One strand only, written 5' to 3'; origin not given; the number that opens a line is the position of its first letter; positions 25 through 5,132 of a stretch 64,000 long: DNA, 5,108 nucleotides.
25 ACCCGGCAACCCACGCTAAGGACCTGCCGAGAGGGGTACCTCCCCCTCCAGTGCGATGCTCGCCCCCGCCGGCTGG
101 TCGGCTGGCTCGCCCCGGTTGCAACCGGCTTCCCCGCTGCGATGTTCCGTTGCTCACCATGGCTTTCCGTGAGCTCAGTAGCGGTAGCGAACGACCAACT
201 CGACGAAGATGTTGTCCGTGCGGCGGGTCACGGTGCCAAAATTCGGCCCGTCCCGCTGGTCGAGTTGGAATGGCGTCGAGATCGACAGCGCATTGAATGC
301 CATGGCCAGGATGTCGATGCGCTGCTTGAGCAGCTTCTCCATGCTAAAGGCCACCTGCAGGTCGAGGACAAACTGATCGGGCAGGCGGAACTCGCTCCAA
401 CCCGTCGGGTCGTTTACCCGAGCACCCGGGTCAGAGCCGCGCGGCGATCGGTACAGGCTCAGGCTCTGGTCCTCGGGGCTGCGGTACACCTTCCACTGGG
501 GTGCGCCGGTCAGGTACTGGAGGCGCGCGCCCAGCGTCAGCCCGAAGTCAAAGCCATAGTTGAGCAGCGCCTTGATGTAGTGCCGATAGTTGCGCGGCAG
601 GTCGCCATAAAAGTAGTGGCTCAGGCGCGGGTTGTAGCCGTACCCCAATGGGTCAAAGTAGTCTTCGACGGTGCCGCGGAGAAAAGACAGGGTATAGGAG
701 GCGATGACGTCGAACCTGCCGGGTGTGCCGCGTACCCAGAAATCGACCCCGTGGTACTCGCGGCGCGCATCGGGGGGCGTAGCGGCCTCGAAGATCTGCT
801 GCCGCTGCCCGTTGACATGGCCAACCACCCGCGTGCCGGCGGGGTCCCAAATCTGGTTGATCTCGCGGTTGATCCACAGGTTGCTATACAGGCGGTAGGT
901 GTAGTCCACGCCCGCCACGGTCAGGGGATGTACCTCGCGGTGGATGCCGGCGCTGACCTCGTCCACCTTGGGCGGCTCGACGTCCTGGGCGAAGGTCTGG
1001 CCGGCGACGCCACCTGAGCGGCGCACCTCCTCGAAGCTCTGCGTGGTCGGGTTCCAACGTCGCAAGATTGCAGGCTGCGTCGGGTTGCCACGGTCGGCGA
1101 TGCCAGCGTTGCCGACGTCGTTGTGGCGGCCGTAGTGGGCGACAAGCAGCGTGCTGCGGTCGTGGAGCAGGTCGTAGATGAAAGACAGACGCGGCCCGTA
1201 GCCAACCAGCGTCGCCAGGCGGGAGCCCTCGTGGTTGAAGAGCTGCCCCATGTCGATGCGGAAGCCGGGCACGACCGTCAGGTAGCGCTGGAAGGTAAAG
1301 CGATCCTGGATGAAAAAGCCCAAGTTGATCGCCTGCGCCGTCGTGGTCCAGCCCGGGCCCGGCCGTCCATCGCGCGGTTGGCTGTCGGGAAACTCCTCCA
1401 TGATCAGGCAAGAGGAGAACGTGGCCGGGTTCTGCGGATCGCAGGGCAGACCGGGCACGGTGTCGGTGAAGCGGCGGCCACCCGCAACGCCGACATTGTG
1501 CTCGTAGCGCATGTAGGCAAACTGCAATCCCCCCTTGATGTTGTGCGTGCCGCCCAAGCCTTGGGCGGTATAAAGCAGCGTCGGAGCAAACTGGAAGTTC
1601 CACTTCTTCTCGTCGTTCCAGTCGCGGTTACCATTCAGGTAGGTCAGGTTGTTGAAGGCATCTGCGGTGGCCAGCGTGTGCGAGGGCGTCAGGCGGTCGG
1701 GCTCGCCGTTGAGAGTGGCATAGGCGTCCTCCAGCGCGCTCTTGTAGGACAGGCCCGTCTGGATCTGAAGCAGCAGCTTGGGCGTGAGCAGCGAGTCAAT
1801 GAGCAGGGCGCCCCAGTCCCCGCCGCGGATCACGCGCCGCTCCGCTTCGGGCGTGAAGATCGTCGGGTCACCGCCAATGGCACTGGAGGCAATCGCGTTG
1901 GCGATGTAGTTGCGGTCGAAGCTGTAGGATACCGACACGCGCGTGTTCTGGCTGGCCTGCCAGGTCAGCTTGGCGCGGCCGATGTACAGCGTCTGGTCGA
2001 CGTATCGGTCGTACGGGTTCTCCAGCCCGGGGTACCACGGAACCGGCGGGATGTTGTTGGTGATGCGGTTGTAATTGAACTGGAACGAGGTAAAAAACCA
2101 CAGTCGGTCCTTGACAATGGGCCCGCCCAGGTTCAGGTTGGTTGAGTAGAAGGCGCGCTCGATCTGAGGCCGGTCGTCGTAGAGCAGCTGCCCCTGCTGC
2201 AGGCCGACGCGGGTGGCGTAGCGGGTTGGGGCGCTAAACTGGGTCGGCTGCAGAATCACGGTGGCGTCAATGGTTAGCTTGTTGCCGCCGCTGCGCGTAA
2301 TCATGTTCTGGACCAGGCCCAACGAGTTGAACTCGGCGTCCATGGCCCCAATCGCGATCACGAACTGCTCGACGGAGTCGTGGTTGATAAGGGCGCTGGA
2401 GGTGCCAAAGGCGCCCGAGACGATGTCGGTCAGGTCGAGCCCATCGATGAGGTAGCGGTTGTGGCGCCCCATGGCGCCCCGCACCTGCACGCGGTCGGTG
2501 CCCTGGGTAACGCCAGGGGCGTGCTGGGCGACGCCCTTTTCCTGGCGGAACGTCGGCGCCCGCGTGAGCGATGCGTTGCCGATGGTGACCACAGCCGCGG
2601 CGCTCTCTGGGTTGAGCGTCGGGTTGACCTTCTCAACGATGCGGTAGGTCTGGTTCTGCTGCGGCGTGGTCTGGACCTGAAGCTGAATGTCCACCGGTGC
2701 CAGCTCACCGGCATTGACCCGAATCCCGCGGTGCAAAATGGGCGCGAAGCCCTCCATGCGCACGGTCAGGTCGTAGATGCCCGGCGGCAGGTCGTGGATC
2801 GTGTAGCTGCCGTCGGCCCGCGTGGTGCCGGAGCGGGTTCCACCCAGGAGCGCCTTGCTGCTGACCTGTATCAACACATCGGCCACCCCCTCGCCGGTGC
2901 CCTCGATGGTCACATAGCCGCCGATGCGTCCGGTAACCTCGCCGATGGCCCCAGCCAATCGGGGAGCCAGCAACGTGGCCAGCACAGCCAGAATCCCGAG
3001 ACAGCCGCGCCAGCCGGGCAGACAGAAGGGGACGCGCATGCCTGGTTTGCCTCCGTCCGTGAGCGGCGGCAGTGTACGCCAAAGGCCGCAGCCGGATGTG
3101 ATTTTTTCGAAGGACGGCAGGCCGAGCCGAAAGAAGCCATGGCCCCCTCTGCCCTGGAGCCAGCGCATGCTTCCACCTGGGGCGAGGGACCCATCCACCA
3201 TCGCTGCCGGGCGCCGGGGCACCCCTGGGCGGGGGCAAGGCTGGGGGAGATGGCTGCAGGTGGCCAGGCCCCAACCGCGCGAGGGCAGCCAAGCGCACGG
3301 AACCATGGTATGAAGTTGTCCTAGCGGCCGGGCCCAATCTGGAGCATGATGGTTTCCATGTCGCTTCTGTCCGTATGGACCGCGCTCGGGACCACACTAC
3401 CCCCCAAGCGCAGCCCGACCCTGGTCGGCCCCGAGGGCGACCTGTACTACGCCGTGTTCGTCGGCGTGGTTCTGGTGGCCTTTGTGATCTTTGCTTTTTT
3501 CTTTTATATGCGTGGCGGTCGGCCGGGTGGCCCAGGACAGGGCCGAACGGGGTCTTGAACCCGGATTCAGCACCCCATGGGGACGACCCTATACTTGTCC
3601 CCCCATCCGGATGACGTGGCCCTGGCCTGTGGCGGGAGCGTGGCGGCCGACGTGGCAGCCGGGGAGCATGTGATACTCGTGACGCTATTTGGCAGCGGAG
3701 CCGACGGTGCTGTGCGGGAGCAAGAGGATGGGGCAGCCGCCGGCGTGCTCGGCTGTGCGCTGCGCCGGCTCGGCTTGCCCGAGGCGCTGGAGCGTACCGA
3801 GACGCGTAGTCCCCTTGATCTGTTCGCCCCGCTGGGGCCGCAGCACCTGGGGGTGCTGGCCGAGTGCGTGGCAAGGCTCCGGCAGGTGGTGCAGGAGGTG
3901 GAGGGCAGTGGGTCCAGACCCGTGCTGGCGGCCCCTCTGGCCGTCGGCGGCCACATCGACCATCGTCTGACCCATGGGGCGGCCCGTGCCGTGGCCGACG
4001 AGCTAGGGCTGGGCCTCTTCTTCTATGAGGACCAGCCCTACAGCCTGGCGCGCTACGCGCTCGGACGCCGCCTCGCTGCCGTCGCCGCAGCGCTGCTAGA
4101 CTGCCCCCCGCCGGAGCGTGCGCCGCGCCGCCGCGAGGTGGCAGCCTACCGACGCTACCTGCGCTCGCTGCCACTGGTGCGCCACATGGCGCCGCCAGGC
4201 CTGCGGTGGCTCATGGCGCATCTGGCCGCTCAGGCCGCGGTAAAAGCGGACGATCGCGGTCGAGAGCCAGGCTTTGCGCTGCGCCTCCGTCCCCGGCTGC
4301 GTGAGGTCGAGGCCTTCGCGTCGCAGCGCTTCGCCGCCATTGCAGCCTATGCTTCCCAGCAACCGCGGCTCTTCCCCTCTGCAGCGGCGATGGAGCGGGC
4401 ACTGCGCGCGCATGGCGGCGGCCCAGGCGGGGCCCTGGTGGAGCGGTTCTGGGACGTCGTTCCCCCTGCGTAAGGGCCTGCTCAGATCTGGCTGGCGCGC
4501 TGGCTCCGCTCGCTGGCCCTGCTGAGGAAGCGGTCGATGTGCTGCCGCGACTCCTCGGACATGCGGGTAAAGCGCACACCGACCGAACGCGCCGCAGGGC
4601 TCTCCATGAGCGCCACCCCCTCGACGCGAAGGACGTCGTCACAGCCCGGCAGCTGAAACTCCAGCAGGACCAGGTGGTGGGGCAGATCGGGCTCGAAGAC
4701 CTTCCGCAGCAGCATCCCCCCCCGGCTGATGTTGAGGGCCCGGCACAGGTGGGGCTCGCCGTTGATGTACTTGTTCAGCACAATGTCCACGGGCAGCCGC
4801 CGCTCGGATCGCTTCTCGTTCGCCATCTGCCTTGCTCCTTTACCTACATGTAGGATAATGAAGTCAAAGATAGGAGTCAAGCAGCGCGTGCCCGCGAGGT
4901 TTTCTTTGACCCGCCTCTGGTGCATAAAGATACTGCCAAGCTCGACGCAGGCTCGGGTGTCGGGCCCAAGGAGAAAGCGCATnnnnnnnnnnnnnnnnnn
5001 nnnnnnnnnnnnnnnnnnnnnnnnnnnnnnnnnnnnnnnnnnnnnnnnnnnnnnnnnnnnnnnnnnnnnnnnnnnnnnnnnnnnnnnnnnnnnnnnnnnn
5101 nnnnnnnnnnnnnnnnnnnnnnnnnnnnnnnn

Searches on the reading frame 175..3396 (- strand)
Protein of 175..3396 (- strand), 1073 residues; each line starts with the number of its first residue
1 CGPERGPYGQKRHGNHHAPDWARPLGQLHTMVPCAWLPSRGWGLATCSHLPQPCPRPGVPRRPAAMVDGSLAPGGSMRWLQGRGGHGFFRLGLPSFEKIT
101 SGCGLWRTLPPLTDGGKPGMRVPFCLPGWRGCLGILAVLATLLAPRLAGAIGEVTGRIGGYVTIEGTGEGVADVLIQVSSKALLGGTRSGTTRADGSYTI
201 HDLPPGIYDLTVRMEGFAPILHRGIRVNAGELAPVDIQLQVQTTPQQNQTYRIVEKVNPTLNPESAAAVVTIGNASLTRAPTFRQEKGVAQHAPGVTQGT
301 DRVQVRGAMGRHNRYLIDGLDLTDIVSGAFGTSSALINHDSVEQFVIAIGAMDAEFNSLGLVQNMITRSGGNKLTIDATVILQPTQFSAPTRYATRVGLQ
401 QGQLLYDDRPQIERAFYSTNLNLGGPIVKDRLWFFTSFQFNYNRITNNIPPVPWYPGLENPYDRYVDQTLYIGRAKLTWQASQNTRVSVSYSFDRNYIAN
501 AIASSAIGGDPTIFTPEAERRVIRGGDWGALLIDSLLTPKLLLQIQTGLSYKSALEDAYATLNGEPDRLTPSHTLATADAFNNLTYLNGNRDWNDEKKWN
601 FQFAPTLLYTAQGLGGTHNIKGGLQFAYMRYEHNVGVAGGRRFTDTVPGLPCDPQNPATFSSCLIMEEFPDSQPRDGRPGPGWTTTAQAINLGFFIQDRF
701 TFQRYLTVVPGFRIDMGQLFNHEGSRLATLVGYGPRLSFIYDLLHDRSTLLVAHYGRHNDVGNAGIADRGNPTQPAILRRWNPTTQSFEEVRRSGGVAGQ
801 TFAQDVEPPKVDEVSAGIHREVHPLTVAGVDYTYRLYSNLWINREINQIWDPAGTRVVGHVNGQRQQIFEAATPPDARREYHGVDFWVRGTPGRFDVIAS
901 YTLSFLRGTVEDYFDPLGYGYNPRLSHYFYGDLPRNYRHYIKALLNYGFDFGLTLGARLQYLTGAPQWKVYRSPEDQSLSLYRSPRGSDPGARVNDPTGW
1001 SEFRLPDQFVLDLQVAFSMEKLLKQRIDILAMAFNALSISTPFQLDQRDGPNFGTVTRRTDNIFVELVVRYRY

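Call 14: search_protein_families(library=pfam, proteins=[window:175-3396:-], max_evalue=0.0001)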
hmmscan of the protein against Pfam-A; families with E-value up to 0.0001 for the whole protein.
window:175-3396:- (1073 aa): 2 families
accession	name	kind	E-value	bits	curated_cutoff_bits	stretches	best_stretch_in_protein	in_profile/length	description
PF25183.1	OMP_b-brl_4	-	4.9e-17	62.1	30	1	474-731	158-407/838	Outer membrane beta barrel domain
PF13620.12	CarboxypepD_reg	-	1.2e-13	51.6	32.3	1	158-240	2-82/82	Carboxypeptidase regulatory-like domain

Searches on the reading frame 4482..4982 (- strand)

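Call 51: search_protein_families(library=pfam, proteins=[window:4482-4982:-], max_evalue=0.0001)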
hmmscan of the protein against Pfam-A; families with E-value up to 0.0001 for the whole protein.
window:4482-4982:- (166 aa): 1 family
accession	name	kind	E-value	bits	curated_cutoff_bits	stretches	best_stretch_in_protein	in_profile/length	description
PF07238.19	PilZ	-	3.8e-11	43.7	22.5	1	56-153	1-100/102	PilZ domain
